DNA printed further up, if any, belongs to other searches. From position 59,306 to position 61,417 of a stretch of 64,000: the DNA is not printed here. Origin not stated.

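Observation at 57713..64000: Periplasmic NarG/NxrA-like molybdoenzyme operon with a cytochrome-bd-like membrane subunit and two anchored cytochromes c, under a PAS-SARP regulator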

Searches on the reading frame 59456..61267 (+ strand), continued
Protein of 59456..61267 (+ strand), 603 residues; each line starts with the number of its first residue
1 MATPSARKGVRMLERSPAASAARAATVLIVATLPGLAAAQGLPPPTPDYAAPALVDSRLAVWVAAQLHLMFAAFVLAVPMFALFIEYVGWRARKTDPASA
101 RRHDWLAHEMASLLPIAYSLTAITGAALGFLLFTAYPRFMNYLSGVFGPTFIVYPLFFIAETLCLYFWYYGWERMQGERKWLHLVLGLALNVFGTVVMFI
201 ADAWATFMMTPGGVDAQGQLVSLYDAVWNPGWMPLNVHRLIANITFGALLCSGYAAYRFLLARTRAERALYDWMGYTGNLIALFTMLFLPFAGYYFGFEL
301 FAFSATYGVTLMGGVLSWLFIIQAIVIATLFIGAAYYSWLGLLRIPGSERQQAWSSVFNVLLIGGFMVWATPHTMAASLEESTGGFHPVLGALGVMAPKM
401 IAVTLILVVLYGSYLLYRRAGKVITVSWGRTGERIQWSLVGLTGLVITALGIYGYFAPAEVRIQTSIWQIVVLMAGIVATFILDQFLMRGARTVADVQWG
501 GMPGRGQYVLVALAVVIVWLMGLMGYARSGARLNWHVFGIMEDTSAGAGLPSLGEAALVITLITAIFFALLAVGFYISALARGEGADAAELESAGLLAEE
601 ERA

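Call 64: find_related_loci(query=A2, collection=genome_contigs, flank=10000)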
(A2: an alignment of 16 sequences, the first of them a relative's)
Query A2 (1176 aa) in genome_contigs; peptide patterns used: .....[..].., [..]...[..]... (x = any residue, [..] = any of these).
600 stretches matched a pattern (row limit reached: there are more); 599 encode a relative of the query (tblastn E <= 1e-3); the best 80 are kept; 80 distinct loci.
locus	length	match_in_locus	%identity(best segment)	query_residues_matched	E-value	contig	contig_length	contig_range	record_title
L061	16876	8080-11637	82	1-1176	0e+0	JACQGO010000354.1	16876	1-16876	MAG: Betaproteobacteria bacterium isolate NC_groundwater_1075_Ag_S2p5_65_1559 S_2p5_S6_coassembly_k141_4629560, whole ge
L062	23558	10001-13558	82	1-1176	0e+0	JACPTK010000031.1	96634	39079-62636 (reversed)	MAG: Betaproteobacteria bacterium isolate NC_groundwater_730_Ag_S-0.65um_65_27 S37_SO-6_scaffold_28330, whole genome sho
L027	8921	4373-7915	78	1-1173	0e+0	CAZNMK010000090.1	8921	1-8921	MAG TPA_asm: uncultured Roseovarius sp. isolate binchicken_co286_18 genome assembly, contig: NODE_8868_length_8921_cov_5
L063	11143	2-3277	79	86-1173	0e+0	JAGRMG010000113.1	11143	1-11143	MAG: Rhodobacteraceae bacterium isolate HKST-UBA85 k127_719570, whole genome shotgun sequence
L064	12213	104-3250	77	129-1173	0e+0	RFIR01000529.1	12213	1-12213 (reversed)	MAG: Alphaproteobacteria bacterium isolate J081 k99_1375094, whole genome shotgun sequence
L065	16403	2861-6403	68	1-1175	0e+0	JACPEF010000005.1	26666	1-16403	MAG: Betaproteobacteria bacterium isolate NC_groundwater_328_Ag_B-0.1um_65_11 GD18-4_B1_scaffold_47146, whole genome sho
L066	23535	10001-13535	82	1-1174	0e+0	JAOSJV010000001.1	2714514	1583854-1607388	MAG: Burkholderiales bacterium isolate FR_12 FR-Burkholderiales-1_s1, whole genome shotgun sequence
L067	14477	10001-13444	67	5-1173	0e+0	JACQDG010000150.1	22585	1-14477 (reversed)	MAG: Acidobacteria bacterium isolate NC_groundwater_988_Pr1_S-0.65um_63_8 Montesol18_Sp65_coassembly_scaffold_432222, wh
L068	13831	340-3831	65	5-1173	0e+0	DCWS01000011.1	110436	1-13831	MAG TPA_asm: Desulfobacteraceae bacterium UBA2156 UBA2156_contig_388, whole genome shotgun sequence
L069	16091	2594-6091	65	3-1172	0e+0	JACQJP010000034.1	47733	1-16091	MAG: Elusimicrobia bacterium isolate NC_groundwater_1154_Ag_S-0.1um_58_61 S_p1_S3_coassembly_k141_1467004, whole genome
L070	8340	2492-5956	65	2-1167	0e+0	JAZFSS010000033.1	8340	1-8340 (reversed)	MAG: Gammaproteobacteria bacterium isolate BS2bin.14 BS2bin.14_33, whole genome shotgun sequence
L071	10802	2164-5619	64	6-1172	0e+0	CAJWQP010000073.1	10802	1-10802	MAG TPA_asm: uncultured Nitrospina sp. isolate ERR599109_bin.11_MetaBAT_v2.12.1_MAG genome assembly, contig: NODE_1538_l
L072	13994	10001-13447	64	5-1170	0e+0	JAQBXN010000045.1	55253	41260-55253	MAG: Planctomycetota bacterium isolate casp150-mb.279 NODE_1467_length_55253_cov_0.332324, whole genome shotgun sequence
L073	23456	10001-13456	64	5-1172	0e+0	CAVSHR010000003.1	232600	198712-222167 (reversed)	MAG: uncultured delta proteobacterium isolate MFD05684.bin.2.48 genome assembly, contig: contig_15339, whole genome shot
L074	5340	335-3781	65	8-1174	0e+0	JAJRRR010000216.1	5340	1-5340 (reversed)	MAG: Planctomycetota bacterium isolate Dive100_bin3.45 k141_654910, whole genome shotgun sequence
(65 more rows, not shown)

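Call 65: fold_search(model_id=the predicted structure, library=pdb)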
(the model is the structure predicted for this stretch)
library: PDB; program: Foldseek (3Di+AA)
matches with E <= 10: 499; with E <= 0.001: 10
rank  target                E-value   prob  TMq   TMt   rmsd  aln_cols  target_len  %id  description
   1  7oy2_C                2.9e-08  1.00  0.40  0.52  21.1       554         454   16  High resolution structure of cytochrome bd-II oxidase from E. coli (released 2021-12-15)
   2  7ose_A                2.9e-07  1.00  0.37  0.44  22.7       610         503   14  cytochrome bd-II type oxidase with bound aurachin D (released 2021-11-17)
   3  5doq_A                9.4e-07  1.00  0.44  0.59  13.6       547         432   15  The structure of bd oxidase from Geobacillus thermodenitrificans (released 2016-05-04)
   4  6rx4_A                1.5e-06  1.00  0.41  0.51  19.8       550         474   15  THE STRUCTURE OF BD OXIDASE FROM ESCHERICHIA COLI (released 2019-11-20)
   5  8b4o_A                1.7e-06  1.00  0.35  0.47  22.8       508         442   11  Cryo-EM structure of cytochrome bd oxidase from C. glutamicum (released 2022-12-28)
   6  6rko_A                2.6e-06  1.00  0.37  0.48  19.7       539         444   14  Cryo-EM structure of the E. coli cytochrome bd-I oxidase at 2.68 A resolution (released 2019-10-16)
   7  7d5i_A                1.3e-05  1.00  0.41  0.54  14.4       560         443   14  Structure of Mycobacterium smegmatis bd complex in the apo-form. (released 2021-06-23)
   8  9fka_A                1.3e-05  1.00  0.42  0.53  15.5       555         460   13  Cryo-EM structure of the reduced cytochrome bd oxidase from M. tuberculosis (released 2025-02-12)
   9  9r2g_A                2.0e-05  1.00  0.36  0.56  18.1       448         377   15  Cytochrome bd II oxidase qOR-2 type from Mycobacterium smegmatis (released 2026-03-04)
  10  7nkz_A                2.2e-05  1.00  0.38  0.49  19.5       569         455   11  Cryo-EM structure of the cytochrome bd oxidase from M. tuberculosis at 2.5 A resolution (released 2021-09-22)
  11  7nkz_B                1.2e-02  1.00  0.30  0.49  20.7       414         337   10  Cryo-EM structure of the cytochrome bd oxidase from M. tuberculosis at 2.5 A resolution (released 2021-09-22)
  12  9fka_B                1.5e-02  1.00  0.31  0.50  14.1       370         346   12  Cryo-EM structure of the reduced cytochrome bd oxidase from M. tuberculosis (released 2025-02-12)
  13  4av3_A                1.8e-02  0.54  0.14  0.13  30.0       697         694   12  Crystal structure of Thermotoga Maritima sodium pumping membrane integral pyrophosphatase with metal ions in active si (released 2012-08-08)
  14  4av6_A                1.8e-02  0.51  0.14  0.13  28.7       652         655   11  Crystal structure of Thermotoga maritima sodium pumping membrane integral pyrophosphatase at 4 A in complex with phosp (released 2012-08-08)
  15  7oy2_B                2.1e-02  0.99  0.25  0.35  20.8       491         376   11  High resolution structure of cytochrome bd-II oxidase from E. coli (released 2021-12-15)
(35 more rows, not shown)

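Call 72: search_solved_structures(query=L008:19280-20317:+, max_evalue=0.01, show_alignments=1)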
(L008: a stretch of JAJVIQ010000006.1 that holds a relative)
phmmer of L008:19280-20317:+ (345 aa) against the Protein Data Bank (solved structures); distinct sequences matched with E-value up to 0.01: 2.
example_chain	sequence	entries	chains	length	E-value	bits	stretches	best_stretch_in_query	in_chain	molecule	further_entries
7b04_C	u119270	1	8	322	1.1e-18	70.8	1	52-303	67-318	Nitrite oxidoreductase subunit C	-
2ivf_C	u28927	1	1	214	1.4e-10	44.2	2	81-154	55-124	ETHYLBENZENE DEHYDROGENASE GAMMA-SUBUNIT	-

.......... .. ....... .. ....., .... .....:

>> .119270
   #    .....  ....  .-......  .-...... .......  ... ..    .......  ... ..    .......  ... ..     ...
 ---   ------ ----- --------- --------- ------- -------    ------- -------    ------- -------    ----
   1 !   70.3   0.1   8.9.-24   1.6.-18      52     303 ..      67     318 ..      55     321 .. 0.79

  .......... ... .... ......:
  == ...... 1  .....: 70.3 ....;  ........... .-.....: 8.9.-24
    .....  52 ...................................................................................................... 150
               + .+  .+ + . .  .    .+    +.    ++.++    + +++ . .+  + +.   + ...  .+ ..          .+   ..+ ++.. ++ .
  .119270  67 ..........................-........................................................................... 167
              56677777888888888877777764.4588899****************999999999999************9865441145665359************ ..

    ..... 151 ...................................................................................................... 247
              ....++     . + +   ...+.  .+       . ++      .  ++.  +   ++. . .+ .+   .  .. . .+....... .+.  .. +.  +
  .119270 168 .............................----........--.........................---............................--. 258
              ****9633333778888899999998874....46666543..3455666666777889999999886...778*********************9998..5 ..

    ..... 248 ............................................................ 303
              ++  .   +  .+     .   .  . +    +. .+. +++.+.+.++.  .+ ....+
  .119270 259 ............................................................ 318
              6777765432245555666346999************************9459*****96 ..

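Call 73: search_solved_structures(query=L008:17239-18513:+, max_evalue=1e-10, show_alignments=0)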
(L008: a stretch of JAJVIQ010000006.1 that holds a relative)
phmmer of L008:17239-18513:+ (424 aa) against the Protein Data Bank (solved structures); distinct sequences matched with E-value up to 1e-10: 6.
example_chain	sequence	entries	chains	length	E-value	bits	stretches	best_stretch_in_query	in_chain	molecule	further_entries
7b04_A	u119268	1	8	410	1.1e-186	624.3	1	2-424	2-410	Nitrite oxidoreductase subunit B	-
4ydd_B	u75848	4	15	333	2.8e-59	204.3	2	172-360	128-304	DMSO reductase family type II enzyme, iron-sulfur subunit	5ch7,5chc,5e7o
2ivf_B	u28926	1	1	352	1.1e-54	189.1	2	172-323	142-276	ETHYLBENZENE DEHYDROGENASE BETA-SUBUNIT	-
1q16_B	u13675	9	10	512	6.2e-52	180.1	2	141-283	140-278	Respiratory nitrate reductase 1 beta chain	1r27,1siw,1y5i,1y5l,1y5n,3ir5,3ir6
3egw_B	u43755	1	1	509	5.1e-51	177.1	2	141-283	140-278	Respiratory nitrate reductase 1 beta chain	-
1y4z_B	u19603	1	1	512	5.2e-51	177.1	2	141-283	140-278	Respiratory nitrate reductase 1 beta chain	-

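Call 83: find_related_loci(query=A3, collection=genome_contigs, flank=8000)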
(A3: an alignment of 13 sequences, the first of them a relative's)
Query A3 (603 aa) in genome_contigs; peptide patterns used: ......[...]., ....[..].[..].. (x = any residue, [..] = any of these).
600 stretches matched a pattern (row limit reached: there are more); 572 encode a relative of the query (tblastn E <= 1e-3); the best 80 are kept; 80 distinct loci.
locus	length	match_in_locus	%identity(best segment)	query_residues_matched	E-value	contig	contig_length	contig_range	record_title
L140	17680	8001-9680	79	27-586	0e+0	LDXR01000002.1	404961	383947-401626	MAG: candidate division NC10 bacterium CSP1-5 XU15_C0002, whole genome shotgun sequence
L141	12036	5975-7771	73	3-599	0e+0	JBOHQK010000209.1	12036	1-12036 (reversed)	MAG: Candidatus Methylomirabilales bacterium isolate M3-S_metawrap_bin.42 k127_3425649, whole genome shotgun sequence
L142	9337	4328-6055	73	13-592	0e+0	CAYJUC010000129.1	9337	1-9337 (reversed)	MAG TPA_asm: uncultured bacterium isolate ERP125453_co1_273 genome assembly, contig: NODE_8810_length_9337_cov_9.479099,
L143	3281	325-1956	75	44-590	0e+0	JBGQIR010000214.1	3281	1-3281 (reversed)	MAG: Candidatus Methylomirabilis sp. isolate OBJ2_061818_070_43 k141_2560869_length_3281_cov_9.0000, whole genome shotgu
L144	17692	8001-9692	72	37-602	0e+0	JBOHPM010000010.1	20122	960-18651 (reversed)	MAG: Candidatus Rokuibacteriota bacterium isolate SD8033_metabat2.bin.13 NODE_380_length_20122_cov_3.730383, whole genom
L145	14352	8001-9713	72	24-595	0e+0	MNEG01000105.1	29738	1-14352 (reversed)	MAG: Candidatus Rokubacteria bacterium 13_1_40CM_68_15 13_1_40cm_scaffold_240, whole genome shotgun sequence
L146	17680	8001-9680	73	37-598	0e+0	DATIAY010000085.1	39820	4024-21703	MAG TPA_asm: Candidatus Methylomirabilota bacterium isolate SMAG_U16276 k141_1098074, whole genome shotgun sequence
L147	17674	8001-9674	73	40-598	0e+0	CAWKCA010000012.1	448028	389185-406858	MAG: uncultured Candidatus Rokubacteria bacterium isolate MFD00962.bin.2.94 genome assembly, contig: contig_14626, whole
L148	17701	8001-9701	72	38-603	0e+0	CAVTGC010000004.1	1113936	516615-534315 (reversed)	MAG: uncultured Candidatus Rokubacteria bacterium isolate MFD09212.bin.1.136 genome assembly, contig: contig_20716, whol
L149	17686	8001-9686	72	41-603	0e+0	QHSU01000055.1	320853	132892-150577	MAG: Candidatus Rokuibacteriota bacterium isolate AR23 14_1009_16_40cm_scaffold_1_curated, whole genome shotgun sequence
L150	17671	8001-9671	74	41-598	0e+0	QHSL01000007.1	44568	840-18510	MAG: Candidatus Rokuibacteriota bacterium isolate AR31 14_1009_16_40cm_scaffold_1071_curated, whole genome shotgun seque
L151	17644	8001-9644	74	38-585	0e+0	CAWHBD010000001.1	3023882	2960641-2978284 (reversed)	MAG: uncultured Candidatus Rokubacteria bacterium isolate MFD02840.bin.3.55 genome assembly, contig: contig_10462, whole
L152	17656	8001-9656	74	48-598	0e+0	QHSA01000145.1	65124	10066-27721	MAG: Candidatus Rokuibacteriota bacterium isolate AR41 14_0929_12_30cm_scaffold_591_curated, whole genome shotgun sequen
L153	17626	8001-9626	74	33-575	0e+0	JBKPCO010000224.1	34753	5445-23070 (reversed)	MAG: Candidatus Methylomirabilota bacterium isolate GB_EKS_MAG_00049 GB_EKS_000001352084, whole genome shotgun sequence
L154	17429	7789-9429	74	44-591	0e+0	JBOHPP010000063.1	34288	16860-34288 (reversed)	MAG: Candidatus Rokuibacteriota bacterium isolate M3-S_metawrap_bin.167 k127_3254814, whole genome shotgun sequence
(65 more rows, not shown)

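Call 104: find_encoding_contigs(protein=P0122, flank=10000, max_places=2)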
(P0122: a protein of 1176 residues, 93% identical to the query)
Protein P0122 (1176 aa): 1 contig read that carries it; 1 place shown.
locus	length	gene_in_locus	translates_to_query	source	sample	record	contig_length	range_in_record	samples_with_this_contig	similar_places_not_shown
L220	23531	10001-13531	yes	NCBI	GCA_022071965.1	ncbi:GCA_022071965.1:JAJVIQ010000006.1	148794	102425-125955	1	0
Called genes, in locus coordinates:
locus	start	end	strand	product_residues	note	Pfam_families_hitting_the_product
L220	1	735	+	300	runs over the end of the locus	PF03446:NAD_binding_2, PF14833:NAD_binding_11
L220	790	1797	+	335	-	PF01136:Peptidase_U32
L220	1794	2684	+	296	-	PF01136:Peptidase_U32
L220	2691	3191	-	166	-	PF07398:MDMPI_C (weak), PF02036:SCP2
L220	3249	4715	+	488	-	PF20695:UbiD_N, PF01977:UbiD, PF20696:UbiD_C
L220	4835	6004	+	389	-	PF08448:PAS_4 (faint), PF00486:Trans_reg_C, PF13428:TPR_14 (faint), PF00515:TPR_1 (faint), PF03704:BTAD, PF07719:TPR_2 (faint), PF13374:TPR_10 (faint)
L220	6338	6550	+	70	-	-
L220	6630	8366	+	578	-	PF01654:Cyt_bd_oxida_I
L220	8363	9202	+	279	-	PF00034:Cytochrom_C, PF13442:Cytochrome_CBB3 (weak)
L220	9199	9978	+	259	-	PF00034:Cytochrom_C, PF13442:Cytochrome_CBB3 (weak)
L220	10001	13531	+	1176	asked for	PF00384:Molybdopterin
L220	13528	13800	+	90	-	-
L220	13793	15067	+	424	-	PF13187:Fer4_9 (faint), PF12797:Fer4_2 (faint), PF13247:Fer4_11, PF12838:Fer4_7 (weak), PF13237:Fer4_10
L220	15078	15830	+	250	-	PF02613:Nitrate_red_del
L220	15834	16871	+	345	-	PF09459:EB_dh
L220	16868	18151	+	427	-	PF00582:Usp, PF08369:PCP_red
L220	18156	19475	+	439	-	PF04055:Radical_SAM, PF13186:SPASM (weak), PF08369:PCP_red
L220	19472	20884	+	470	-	PF00890:FAD_binding_2 (weak), PF01266:DAO, PF01593:Amino_oxidase, PF01946:Thi4 (weak), PF03486:HI0933_like (faint), PF07992:Pyr_redox_2 (faint), PF12831:FAD_oxidored (weak), PF13450:NAD_binding_8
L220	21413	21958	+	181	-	PF10634:Iron_transport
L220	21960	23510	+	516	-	PF04966:OprB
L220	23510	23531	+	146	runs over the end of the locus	PF13473:Cupredoxin_1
